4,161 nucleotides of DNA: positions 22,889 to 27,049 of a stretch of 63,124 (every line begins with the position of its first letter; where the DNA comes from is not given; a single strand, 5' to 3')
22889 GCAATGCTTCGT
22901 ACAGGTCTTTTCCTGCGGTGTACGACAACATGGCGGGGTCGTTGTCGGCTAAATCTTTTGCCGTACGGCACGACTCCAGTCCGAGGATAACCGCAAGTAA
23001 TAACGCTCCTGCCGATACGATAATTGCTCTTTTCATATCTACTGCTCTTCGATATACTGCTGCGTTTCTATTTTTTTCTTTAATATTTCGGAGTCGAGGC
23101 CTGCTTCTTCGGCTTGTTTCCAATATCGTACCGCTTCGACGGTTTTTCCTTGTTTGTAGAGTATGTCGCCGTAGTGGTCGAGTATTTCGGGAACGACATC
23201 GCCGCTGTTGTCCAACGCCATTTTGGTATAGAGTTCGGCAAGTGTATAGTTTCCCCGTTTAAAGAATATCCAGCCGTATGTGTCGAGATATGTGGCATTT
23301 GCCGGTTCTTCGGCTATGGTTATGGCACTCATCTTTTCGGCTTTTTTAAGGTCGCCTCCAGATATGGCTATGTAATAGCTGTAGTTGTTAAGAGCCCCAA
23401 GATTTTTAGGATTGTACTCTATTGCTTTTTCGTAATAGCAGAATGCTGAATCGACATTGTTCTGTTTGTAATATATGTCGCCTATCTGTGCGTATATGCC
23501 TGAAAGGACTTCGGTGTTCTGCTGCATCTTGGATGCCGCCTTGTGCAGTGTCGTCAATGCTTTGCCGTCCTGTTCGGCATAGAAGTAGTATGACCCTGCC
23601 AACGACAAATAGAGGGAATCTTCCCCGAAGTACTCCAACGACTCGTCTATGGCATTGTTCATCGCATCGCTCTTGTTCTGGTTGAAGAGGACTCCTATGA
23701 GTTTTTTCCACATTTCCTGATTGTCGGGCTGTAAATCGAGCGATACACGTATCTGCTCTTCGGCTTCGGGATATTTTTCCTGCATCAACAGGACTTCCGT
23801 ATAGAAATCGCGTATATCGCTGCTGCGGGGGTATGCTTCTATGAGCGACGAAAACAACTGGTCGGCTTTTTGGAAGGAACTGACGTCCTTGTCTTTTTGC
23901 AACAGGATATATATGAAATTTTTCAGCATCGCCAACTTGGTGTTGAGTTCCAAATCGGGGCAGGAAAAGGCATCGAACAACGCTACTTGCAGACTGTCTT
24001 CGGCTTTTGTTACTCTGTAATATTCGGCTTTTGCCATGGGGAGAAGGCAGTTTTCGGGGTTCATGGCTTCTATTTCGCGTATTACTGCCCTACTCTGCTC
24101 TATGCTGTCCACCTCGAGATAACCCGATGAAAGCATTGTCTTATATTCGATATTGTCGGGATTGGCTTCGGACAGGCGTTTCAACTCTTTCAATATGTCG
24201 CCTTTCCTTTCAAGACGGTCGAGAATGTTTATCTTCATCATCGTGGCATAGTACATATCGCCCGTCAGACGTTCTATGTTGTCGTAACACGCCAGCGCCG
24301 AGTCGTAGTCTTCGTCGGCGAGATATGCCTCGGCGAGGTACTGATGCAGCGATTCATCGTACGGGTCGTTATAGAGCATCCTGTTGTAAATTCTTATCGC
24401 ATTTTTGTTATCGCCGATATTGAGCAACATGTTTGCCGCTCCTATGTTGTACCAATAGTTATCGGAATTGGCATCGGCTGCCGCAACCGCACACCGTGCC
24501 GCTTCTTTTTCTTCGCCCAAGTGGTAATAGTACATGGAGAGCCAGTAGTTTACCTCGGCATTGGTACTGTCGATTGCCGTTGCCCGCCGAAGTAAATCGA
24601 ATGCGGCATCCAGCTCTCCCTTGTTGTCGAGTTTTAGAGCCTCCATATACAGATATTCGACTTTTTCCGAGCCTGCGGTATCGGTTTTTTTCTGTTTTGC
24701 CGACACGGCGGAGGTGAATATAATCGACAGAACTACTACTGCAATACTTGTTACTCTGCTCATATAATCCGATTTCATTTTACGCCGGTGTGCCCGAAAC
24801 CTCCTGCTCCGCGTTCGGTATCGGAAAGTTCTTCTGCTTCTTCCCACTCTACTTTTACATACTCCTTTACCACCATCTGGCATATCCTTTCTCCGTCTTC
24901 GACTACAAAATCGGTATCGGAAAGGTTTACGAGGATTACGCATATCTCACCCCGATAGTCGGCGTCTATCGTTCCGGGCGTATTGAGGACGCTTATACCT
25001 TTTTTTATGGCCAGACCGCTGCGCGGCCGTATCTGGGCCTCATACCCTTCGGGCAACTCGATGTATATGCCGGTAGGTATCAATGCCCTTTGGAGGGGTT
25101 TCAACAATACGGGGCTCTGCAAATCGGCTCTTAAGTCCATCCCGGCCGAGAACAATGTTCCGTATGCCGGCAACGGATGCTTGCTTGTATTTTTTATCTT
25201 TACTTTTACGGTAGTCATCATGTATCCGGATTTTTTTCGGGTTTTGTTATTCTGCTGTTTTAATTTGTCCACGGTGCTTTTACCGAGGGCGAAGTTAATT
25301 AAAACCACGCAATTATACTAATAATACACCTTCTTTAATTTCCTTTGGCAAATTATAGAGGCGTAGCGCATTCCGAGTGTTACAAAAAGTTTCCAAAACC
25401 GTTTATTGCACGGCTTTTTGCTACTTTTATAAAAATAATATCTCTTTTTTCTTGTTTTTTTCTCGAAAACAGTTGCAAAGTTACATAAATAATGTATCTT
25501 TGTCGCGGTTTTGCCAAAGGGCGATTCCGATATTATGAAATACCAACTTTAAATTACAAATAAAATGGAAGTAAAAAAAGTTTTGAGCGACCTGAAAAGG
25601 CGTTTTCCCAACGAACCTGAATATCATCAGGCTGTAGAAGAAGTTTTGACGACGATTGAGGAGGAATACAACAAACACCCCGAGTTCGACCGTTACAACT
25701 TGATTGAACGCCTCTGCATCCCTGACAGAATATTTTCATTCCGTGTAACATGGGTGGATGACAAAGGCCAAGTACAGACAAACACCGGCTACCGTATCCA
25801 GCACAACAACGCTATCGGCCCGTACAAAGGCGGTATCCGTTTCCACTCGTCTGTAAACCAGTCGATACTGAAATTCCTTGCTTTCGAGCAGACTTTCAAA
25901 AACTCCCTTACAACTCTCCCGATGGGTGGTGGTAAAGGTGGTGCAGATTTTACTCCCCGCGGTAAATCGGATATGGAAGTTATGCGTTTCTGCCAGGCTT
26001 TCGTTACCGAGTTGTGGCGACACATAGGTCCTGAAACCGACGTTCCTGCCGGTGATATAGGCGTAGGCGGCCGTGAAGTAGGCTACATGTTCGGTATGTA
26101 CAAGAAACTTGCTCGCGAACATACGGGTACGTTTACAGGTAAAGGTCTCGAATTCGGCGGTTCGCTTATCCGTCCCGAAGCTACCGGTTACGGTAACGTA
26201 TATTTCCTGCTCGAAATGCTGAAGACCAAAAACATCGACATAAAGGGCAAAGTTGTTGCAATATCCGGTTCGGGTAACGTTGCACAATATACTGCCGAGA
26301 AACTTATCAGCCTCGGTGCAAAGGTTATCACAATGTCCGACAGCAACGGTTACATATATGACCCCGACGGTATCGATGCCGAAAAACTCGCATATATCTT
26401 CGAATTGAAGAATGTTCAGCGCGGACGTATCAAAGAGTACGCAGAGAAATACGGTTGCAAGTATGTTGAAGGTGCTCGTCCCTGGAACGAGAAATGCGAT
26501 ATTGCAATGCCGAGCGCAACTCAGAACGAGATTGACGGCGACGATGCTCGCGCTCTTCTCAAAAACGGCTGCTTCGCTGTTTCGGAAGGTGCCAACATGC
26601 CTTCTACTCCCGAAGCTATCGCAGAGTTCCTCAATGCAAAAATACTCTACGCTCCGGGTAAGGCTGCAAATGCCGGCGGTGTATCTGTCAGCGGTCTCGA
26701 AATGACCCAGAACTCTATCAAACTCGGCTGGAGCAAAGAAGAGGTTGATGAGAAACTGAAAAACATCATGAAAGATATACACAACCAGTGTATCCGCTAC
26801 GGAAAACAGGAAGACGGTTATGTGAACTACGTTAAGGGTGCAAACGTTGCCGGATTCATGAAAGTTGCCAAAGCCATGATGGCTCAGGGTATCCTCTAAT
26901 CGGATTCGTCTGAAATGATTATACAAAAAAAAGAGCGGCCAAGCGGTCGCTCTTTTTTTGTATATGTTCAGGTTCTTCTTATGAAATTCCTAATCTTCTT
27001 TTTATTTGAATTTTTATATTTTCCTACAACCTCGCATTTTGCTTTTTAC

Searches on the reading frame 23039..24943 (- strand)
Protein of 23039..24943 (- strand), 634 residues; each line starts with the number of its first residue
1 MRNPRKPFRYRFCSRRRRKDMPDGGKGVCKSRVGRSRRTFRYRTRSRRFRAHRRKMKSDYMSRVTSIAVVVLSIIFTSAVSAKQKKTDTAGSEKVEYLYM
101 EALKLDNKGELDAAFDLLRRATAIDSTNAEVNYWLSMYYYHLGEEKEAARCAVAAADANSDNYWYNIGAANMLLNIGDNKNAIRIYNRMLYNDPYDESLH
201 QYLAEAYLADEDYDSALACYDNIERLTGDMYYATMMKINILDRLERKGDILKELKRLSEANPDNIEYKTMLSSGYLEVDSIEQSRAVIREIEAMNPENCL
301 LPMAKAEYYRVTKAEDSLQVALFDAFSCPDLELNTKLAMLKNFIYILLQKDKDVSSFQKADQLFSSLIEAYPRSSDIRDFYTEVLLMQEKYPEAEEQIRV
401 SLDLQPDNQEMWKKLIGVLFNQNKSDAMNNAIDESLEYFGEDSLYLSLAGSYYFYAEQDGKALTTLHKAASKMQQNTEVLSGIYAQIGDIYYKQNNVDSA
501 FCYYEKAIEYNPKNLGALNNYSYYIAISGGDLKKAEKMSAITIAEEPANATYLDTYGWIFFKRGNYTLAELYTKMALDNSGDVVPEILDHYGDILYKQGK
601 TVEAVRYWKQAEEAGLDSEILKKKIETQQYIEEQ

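Call 22: search_protein_families(library=pfam, proteins=[window:23039-24943:-], max_evalue=0.0001)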
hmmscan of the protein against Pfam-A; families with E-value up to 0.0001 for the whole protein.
window:23039-24943:- (634 aa): 14 families
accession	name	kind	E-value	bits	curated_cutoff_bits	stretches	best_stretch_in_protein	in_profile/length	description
PF07719.23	TPR_2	-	2.3e-22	77.6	27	0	484-514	4-34/34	Tetratricopeptide repeat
PF14559.12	TPR_19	-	2.5e-20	73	25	0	109-164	5-61/68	Tetratricopeptide repeat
PF13432.12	TPR_16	-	2.8e-17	63.3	32.7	0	147-196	15-64/65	Tetratricopeptide repeat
PF13428.12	TPR_14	-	5.8e-17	60.9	23.5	0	378-416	4-42/44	Tetratricopeptide repeat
PF23914.1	TPR_CcmH_CycH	-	5.9e-14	52.6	42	1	487-575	56-146/158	Cytochrome c-type biogenesis protein H TPR domain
PF00515.34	TPR_1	-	5.4e-11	42.3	27.8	0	484-514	4-34/34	Tetratricopeptide repeat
PF13424.12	TPR_12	-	1.5e-10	41.6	30.1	0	449-509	9-73/77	Tetratricopeptide repeat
PF13431.12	TPR_17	-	2.8e-09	37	24.4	0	503-536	1-33/34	Tetratricopeptide repeat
PF13429.12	TPR_15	-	6.7e-09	36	26.2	0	393-487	164-257/280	Tetratricopeptide repeat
PF12895.13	ANAPC3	-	1.3e-08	35.4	27.2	0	178-223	4-49/82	Anaphase-promoting complex, cyclosome, subunit 3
PF13181.12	TPR_8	-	2.4e-07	30.8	25.7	1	483-514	3-34/34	Tetratricopeptide repeat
PF25064.1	ARM_TT21_5th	-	2.9e-07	31.2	27.8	0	488-540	8-59/117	TT21 fifth ARM repeats domain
PF13414.12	TPR_11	-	1.9e-06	27.9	26.8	0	108-140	7-39/42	TPR repeat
PF13176.12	TPR_7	-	2.6e-05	24.4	27.9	0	203-222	5-24/36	Tetratricopeptide repeat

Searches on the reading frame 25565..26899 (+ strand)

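Call 22: search_protein_families(library=pfam, proteins=[window:25565-26899:+], max_evalue=0.0001)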
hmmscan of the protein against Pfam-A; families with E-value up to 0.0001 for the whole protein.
window:25565-26899:+ (444 aa): 2 families
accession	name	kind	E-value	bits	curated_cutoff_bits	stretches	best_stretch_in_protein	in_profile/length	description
PF00208.27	ELFV_dehydrog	-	4.6e-92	308.5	23.4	1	198-442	1-241/241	Glutamate/Leucine/Phenylalanine/Valine dehydrogenase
PF02812.23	ELFV_dehydrog_N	-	6.8e-52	175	25.3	1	53-181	1-129/129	Glu/Leu/Phe/Val dehydrogenase, dimerisation domain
